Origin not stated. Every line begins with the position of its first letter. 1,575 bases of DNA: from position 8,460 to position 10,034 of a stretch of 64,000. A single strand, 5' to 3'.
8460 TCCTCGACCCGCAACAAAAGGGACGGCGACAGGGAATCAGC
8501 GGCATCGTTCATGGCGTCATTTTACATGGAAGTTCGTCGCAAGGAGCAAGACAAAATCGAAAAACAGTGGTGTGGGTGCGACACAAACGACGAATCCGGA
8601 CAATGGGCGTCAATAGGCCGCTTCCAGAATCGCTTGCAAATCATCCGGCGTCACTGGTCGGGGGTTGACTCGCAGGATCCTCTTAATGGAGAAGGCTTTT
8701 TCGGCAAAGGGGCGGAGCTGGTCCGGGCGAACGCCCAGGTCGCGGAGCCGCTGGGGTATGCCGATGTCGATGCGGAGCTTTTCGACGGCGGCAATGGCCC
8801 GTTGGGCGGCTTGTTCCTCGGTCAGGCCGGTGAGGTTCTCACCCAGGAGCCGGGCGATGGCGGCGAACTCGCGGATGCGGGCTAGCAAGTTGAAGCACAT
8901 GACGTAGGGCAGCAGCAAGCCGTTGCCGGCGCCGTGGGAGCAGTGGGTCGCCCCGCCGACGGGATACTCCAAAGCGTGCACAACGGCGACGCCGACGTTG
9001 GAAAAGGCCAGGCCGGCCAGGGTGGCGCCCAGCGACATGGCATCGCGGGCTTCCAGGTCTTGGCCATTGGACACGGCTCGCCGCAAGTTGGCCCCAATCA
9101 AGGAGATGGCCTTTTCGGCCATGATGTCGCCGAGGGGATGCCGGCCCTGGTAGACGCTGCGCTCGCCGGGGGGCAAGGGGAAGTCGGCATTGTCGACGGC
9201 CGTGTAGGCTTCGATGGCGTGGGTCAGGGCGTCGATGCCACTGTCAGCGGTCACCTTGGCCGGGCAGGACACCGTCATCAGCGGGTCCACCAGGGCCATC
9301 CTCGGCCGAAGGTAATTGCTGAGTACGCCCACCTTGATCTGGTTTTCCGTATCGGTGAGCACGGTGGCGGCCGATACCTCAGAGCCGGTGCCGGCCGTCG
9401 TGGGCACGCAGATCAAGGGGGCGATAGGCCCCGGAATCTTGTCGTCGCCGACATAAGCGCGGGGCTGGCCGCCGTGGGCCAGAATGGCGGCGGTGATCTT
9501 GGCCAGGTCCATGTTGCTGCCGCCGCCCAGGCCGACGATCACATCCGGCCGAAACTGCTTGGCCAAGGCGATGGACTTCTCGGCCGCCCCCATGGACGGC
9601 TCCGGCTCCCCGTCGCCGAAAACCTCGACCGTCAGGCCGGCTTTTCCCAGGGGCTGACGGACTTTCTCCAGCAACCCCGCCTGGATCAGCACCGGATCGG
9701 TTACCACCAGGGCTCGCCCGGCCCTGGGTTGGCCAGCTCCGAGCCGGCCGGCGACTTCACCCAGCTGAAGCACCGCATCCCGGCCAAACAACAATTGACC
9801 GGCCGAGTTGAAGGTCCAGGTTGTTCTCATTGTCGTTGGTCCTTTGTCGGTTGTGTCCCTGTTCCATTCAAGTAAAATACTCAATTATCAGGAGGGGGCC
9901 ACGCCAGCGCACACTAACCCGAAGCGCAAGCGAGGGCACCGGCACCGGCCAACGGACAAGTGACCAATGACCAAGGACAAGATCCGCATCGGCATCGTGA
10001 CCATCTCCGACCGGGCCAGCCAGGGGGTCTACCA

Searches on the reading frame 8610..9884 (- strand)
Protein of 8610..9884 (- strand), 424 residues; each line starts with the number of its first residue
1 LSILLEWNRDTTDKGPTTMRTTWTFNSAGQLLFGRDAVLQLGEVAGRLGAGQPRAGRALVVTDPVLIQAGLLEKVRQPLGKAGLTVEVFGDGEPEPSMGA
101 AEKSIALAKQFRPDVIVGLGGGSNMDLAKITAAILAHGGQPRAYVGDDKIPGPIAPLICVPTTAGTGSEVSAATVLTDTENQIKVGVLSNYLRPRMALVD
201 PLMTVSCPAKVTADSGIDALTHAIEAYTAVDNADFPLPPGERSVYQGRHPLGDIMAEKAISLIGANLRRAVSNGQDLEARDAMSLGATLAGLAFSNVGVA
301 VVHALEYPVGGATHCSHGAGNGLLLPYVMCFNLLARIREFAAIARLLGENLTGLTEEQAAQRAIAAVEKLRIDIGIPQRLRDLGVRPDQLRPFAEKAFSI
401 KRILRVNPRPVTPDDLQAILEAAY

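Call 34: search_protein_families(library=pfam, proteins=[window:8610-9884:-], max_evalue=0.0001)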
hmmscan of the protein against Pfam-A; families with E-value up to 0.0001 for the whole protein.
window:8610-9884:- (424 aa): 3 families
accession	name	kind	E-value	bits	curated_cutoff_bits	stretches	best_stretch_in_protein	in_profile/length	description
PF25137.1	ADH_Fe_C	-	1.7e-51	175.2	27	1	248-424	21-194/194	Fe-containing alcohol dehydrogenase family, C-terminal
PF00465.25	Fe-ADH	-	1.1e-45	155.7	31.3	1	30-201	3-168/168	Iron-containing alcohol dehydrogenase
PF13685.12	Fe-ADH_2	-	2.9e-08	34.3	28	1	34-133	3-95/149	Iron-containing alcohol dehydrogenase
